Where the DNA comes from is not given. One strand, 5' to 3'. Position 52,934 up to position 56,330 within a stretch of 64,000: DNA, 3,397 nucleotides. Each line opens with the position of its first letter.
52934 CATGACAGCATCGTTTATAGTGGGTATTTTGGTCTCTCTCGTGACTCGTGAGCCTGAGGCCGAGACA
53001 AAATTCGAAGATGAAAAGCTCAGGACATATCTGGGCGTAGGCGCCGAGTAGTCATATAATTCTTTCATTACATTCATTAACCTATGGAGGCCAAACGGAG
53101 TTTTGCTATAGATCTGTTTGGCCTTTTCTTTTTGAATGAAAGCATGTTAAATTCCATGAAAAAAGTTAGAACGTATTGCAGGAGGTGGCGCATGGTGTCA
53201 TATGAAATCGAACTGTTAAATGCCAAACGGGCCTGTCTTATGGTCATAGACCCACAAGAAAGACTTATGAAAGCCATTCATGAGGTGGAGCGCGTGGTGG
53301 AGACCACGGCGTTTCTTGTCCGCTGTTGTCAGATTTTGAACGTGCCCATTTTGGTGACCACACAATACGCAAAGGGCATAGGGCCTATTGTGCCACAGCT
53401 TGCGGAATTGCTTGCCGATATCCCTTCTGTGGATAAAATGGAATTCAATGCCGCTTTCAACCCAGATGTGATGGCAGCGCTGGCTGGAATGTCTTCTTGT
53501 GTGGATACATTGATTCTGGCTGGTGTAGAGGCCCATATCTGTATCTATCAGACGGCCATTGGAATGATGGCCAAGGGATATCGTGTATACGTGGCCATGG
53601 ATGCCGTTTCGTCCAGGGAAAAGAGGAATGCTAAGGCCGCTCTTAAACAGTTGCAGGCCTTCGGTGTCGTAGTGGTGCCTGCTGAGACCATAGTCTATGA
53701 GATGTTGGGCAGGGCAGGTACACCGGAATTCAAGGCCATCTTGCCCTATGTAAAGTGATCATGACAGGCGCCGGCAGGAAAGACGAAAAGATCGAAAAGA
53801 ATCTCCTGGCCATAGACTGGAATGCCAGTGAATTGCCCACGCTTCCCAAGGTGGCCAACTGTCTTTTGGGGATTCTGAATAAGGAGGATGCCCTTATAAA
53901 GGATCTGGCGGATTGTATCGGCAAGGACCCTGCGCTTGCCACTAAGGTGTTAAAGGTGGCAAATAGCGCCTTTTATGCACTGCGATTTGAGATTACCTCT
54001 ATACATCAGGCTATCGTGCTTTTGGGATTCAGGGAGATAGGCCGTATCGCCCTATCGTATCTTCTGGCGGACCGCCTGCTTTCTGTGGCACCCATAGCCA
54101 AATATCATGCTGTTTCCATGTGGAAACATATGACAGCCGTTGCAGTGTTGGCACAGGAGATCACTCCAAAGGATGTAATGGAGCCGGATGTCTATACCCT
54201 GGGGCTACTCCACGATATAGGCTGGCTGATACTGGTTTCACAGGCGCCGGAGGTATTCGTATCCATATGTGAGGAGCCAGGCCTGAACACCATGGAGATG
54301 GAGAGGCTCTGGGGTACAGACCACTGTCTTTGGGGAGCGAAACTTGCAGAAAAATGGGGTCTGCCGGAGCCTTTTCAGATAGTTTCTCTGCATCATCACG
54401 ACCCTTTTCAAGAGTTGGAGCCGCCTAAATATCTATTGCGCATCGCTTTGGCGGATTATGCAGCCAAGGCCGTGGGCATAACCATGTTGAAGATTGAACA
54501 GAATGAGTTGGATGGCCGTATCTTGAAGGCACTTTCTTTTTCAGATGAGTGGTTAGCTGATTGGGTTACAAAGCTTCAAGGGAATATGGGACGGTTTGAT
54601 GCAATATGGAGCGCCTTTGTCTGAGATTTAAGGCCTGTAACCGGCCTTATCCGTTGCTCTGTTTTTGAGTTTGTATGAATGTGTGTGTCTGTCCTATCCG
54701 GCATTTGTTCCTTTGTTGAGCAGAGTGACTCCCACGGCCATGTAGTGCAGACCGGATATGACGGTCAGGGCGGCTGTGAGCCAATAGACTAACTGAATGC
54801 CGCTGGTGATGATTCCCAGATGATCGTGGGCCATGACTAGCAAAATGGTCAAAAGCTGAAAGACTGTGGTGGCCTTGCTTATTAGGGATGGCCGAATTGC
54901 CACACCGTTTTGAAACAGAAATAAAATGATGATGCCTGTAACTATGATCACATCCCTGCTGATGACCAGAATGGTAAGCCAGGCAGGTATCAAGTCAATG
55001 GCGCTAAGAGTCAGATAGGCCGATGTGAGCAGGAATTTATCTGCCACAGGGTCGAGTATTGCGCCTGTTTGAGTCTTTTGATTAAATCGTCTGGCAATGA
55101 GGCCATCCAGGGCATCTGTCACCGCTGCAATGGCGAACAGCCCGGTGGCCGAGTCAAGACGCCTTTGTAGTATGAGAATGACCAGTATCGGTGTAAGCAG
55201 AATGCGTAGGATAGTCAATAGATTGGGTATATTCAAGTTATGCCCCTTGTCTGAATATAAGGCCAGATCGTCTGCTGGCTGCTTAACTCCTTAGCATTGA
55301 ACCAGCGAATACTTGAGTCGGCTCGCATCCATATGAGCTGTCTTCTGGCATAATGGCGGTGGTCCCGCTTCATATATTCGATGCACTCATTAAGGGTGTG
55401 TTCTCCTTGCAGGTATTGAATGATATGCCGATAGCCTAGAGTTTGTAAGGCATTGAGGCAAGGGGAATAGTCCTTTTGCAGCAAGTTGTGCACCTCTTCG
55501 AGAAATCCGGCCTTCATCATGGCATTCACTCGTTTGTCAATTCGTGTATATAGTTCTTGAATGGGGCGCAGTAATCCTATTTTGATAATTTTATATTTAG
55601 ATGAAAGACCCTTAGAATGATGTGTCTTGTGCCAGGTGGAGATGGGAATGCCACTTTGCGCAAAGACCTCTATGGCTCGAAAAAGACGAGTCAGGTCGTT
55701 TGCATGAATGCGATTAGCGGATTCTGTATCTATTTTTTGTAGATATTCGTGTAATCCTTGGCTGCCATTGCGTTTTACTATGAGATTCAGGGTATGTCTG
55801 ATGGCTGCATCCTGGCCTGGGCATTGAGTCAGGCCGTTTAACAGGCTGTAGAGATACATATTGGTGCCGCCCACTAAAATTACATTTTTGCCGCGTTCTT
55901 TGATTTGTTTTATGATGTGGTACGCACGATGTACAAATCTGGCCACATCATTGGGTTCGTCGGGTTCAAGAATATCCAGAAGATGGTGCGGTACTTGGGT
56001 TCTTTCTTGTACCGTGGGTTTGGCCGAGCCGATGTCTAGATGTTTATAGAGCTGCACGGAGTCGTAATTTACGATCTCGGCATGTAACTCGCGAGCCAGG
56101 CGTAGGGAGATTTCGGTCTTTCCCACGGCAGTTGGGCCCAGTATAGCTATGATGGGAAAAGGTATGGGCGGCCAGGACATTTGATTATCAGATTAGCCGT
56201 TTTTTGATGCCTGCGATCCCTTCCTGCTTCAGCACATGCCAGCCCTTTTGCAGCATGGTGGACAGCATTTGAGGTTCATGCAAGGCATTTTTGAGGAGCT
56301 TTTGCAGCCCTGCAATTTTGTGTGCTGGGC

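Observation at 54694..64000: Eight-gene, gap-free minus-strand operon mixing glycan assembly, acyl transfer, miaA and a CDP-alcohol phosphatidyltransferase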

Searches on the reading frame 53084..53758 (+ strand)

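Call 61: search_protein_families(library=ncbifam, proteins=[window:53084-53758:+], max_evalue=0.00001)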
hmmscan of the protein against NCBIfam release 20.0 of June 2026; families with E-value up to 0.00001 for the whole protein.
window:53084-53758:+ (224 aa): 2 families
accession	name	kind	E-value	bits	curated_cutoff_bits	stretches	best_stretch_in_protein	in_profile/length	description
NF041461.1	C_hydro_YcaC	equivalog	9.7e-15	54.6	310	1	45-198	5-160/201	isochorismate family cysteine hydrolase YcaC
NF008517.0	PRK11440.1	equivalog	1.1e-07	32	195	0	137-190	118-171/188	hydrolase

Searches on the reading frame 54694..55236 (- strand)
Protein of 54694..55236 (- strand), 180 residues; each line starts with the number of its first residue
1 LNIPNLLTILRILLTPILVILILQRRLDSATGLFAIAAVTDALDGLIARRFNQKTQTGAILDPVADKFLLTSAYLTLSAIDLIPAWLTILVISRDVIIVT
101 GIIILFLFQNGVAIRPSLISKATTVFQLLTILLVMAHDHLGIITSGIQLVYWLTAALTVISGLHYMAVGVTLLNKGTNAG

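Call 5: search_protein_families(library=pfam, proteins=[window:54694-55236:-], max_evalue=0.01)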
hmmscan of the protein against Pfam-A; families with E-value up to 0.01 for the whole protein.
window:54694-55236:- (180 aa): 1 family
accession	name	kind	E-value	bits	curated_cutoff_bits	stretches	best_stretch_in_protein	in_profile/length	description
PF01066.26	CDP-OH_P_transf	-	1.2e-32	113.8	22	1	1-159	1-151/152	CDP-alcohol phosphatidyltransferase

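Call 6: search_protein_families(library=ncbifam, proteins=[window:54694-55236:-], max_evalue=0.01)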
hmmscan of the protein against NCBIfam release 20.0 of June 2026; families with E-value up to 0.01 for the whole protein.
window:54694-55236:- (180 aa): 11 families
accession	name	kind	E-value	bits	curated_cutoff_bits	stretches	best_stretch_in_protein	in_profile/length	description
TIGR00560.1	pgsA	equivalog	1.2e-31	110.6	109.1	1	1-168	1-175/183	CDP-diacylglycerol--glycerol-3-phosphate 3-phosphatidyltransferase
NF053678.1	ClpnSynClsA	equivalog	1.3e-23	84.1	240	1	1-167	3-173/180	cardiolipin synthase ClsA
NF008090.0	PRK10832.1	equivalog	2.8e-20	73.2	304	1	1-169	3-175/182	CDP-diacylglycerol--glycerol-3-phosphate 3-phosphatidyltransferase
NF040950.1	archin_ph_syn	equivalog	1.6e-08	34.6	180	1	4-93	26-118/191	archaetidylinositol phosphate synthase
TIGR00473.1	pssA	equivalog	2.3e-06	27.8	107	1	9-137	2-129/153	CDP-diacylglycerol--serine O-phosphatidyltransferase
NF038086.1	anchor_synt_A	exception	3.8e-05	23.6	200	1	29-78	34-84/222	protein sorting system archaetidylserine synthase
TIGR04217.1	archae_ser_T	exception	5.7e-05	23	200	1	2-110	8-115/221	archaetidylserine synthase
NF041135.1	IPPtranDIPPsyn_Thcocales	equivalog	0.00013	21.1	580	1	4-91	252-337/419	bifunctional L-myo-inositol-1-phosphate cytidylyltransferase/CDP-L-myo-inositol myo-inositolphosphotransferase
NF038087.1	arch_ser_synth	exception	0.00019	21.1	240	1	2-167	5-171/216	archaetidylserine synthase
NF045883.1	PIPSynth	equivalog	0.00021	21.1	170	1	4-107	25-130/197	phosphatidylinositol phosphate synthase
NF045886.1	PhCholSynLeg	equivalog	0.00091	18.8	440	1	19-95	34-116/250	phosphatidylcholine synthase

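Call 24: search_solved_structures(query=window:54694-55236:-, max_evalue=0.01)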
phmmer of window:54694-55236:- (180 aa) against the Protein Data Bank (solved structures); distinct sequences matched with E-value up to 0.01: 1.
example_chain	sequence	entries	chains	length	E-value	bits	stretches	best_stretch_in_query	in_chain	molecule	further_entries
7drj_A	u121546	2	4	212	4.1e-15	59.6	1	32-169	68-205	CDP-diacylglycerol--glycerol-3-phosphate 3-phosphatidyltransferase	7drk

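Call 28: find_related_loci(query=window:54694-55236:-, collection=genome_contigs, flank=10000)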
Query window:54694-55236:- (180 aa) in genome_contigs; peptide patterns used: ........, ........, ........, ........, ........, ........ (x = any residue, [..] = any of these).
600 stretches matched a pattern (row limit reached: there are more); 528 encode a relative of the query (tblastn E <= 1e-3); the best 80 are kept; 80 distinct loci.
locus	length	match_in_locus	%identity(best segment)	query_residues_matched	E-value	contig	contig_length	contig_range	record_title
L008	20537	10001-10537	50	1-179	2e-50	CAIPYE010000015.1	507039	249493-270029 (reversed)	MAG: uncultured delta proteobacterium isolate MJ130729A_bin-331 genome assembly, contig: bin-331:15/17, whole genome sho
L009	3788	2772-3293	50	1-174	4e-49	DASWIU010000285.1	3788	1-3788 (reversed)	MAG TPA_asm: Desulfurivibrionaceae bacterium isolate SMAG_U2877 k141_1797409, whole genome shotgun sequence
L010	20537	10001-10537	49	1-179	7e-49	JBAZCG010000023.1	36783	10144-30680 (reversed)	MAG: Desulfurivibrionaceae bacterium isolate SO_2017_GW1_131 NODE_5201_length_36783_cov_1.187636_OW334_2017, whole genom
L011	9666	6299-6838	49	1-178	1e-47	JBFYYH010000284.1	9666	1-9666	MAG: Syntrophaceae bacterium isolate PPR_0403 k121_891198, whole genome shotgun sequence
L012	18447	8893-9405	50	1-173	1e-47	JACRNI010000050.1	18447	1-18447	MAG: Deltaproteobacteria bacterium isolate NC_groundwater_1931_Pr3_S-0.2um_41_6 scaffold_183236, whole genome shotgun se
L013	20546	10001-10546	45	1-179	2e-47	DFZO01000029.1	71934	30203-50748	MAG TPA_asm: Syntrophaceae bacterium UBA4054 UBA4054_contig_70, whole genome shotgun sequence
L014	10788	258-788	47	1-175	9e-46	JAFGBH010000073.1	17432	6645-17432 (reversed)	MAG: Deltaproteobacteria bacterium isolate Zod_Metabat.1020 k87_4810080, whole genome shotgun sequence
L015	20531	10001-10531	50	1-175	3e-45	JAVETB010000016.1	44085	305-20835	MAG: Syntrophus sp. (in: bacteria) isolate BF1_8 scaffold_1386_c1_biofilm_2017, whole genome shotgun sequence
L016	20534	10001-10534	49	1-176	1e-42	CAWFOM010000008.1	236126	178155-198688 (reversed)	MAG: uncultured delta proteobacterium isolate MFD05942.bin.3.94 genome assembly, contig: contig_22020, whole genome shot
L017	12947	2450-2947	51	1-170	1e-42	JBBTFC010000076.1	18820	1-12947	MAG: Deltaproteobacteria bacterium isolate H14-bin053_1 H14_bin053_1_000000000076, whole genome shotgun sequence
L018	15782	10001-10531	44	1-175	2e-39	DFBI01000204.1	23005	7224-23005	MAG TPA_asm: Syntrophaceae bacterium UBA3084 UBA3084_contig_25414, whole genome shotgun sequence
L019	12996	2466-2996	43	2-178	1e-38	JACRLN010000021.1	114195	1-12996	MAG: Nitrospirae bacterium isolate NC_groundwater_1882_Pr3_B-0.1um_42_111 SR2-18-B1_coassembly_18890, whole genome shotg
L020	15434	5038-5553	45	1-172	5e-38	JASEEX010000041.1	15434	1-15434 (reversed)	MAG: Thermodesulfovibrionales bacterium isolate Yes46-09 NODE_41_length_15434_cov_112.055205, whole genome shotgun seque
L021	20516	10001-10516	44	1-172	3e-38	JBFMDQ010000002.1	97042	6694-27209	MAG: Nitrospirota bacterium isolate MAG223 MAG223_2, whole genome shotgun sequence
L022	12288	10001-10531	41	2-178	4e-37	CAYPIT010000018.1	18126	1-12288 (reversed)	MAG TPA_asm: uncultured Nitrospiraceae bacterium isolate binchicken_co275_125 genome assembly, contig: NODE_4136_length_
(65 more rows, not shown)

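Call 96: search_protein_families(library=pfam, proteins=[L008:7659-8786:-, L008:8954-9991:+, L008:10001-10561:+, L008:10628-12376:+, L012:5639-6478:+, L012:6486-7412:+, L012:7402-8133:+, L012:8139-8786:+, L012:8893-9411:+], max_evalue=0.00001)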
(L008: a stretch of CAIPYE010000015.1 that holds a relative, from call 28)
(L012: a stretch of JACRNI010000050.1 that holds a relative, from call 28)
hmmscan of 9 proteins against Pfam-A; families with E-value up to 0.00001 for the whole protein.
L008:7659-8786:- (375 aa): 1 family
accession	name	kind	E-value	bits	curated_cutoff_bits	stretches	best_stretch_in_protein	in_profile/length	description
PF00266.25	Aminotran_5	-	4.5e-48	164.5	21.5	1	20-363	1-371/371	Aminotransferase class-V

L008:8954-9991:+ (345 aa): 2 families
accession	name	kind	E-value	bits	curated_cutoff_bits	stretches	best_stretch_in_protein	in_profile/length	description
PF01715.23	IPPT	-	3.6e-89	299.1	23.6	1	74-316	1-242/243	IPP transferase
PF01745.22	IPT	-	1.3e-06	28.5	20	1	42-90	4-52/233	Isopentenyl transferase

L008:10001-10561:+ (186 aa): 1 family
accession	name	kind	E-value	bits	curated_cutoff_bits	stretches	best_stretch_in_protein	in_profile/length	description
PF01066.26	CDP-OH_P_transf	-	2.8e-34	119.1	22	1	1-158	1-150/152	CDP-alcohol phosphatidyltransferase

L008:10628-12376:+ (582 aa): 3 families
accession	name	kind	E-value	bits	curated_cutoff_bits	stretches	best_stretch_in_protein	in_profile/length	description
PF01368.27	DHH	-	1.8e-22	80.4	28.1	1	83-245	2-125/125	DHH family, N-terminal domain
PF17768.7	RecJ_OB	-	1.1e-21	77.4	27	1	482-576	11-107/107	RecJ OB domain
PF02272.25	DHHA1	-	1.3e-10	42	25.9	1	364-456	3-100/102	DHHA1 domain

L012:5639-6478:+ (279 aa): 3 families
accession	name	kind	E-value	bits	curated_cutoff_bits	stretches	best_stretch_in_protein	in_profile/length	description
PF00149.33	Metallophos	-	1.3e-16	62.1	21.5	1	50-213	1-190/191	Calcineurin-like phosphoesterase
PF10518.14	TAT_signal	-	4.4e-07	30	22.7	1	1-21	1-21/21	TAT (twin-arginine translocation) pathway signal sequence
PF12850.12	Metallophos_2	-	7.9e-06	26.4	27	0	51-216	2-121/154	Calcineurin-like phosphoesterase superfamily domain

L012:6486-7412:+ (308 aa): 1 family
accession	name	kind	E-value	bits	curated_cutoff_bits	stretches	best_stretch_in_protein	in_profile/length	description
PF01715.23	IPPT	-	9.6e-94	314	23.6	1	40-282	2-243/243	IPP transferase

L012:7402-8133:+ (243 aa): 0 families

L012:8139-8786:+ (215 aa): 1 family
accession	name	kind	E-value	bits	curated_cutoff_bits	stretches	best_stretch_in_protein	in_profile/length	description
PF05643.16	GNA1162-like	-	3.4e-12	46.7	25.9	1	34-188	5-161/185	Putative lipoprotein GNA1162-like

L012:8893-9411:+ (172 aa): 1 family
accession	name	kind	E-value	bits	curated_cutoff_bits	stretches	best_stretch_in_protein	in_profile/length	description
PF01066.26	CDP-OH_P_transf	-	4.2e-34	118.6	22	1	1-154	1-151/152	CDP-alcohol phosphatidyltransferase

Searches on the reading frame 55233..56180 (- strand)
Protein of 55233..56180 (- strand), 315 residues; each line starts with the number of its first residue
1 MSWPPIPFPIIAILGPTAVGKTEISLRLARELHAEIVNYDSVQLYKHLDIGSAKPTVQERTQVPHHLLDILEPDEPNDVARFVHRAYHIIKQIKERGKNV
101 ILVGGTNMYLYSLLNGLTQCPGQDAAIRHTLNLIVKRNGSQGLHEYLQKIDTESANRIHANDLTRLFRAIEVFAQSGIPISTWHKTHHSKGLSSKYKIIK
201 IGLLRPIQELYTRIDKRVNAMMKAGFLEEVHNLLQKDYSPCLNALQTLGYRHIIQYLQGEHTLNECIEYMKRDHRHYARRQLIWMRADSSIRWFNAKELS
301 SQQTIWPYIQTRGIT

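Call 5: search_protein_families(library=pfam, proteins=[window:55233-56180:-], max_evalue=0.01)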
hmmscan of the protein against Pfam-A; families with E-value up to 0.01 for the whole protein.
window:55233-56180:- (315 aa): 4 families
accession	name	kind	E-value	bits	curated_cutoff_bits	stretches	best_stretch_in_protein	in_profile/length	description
PF01715.23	IPPT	-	6.1e-83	278.7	23.6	1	43-287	1-242/243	IPP transferase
PF01745.22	IPT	-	1.7e-11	44.4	20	1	10-106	3-99/233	Isopentenyl transferase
PF13238.12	AAA_18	-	0.00033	21.5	29.4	0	11-76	1-68/128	AAA domain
PF13671.12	AAA_33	-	0.0059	17.4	27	0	11-103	2-76/143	AAA domain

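Call 6: search_protein_families(library=ncbifam, proteins=[window:55233-56180:-], max_evalue=0.01)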
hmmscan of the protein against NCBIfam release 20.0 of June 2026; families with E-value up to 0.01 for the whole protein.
window:55233-56180:- (315 aa): 2 families
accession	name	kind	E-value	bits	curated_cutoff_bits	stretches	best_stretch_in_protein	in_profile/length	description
TIGR00174.1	miaA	equivalog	1e-87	294.1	148.65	1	10-298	1-287/288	tRNA (adenosine(37)-N6)-dimethylallyltransferase MiaA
NF001987.0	PRK00782.1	equivalog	0.0049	16.1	295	1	17-171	90-212/267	MEMO1 family protein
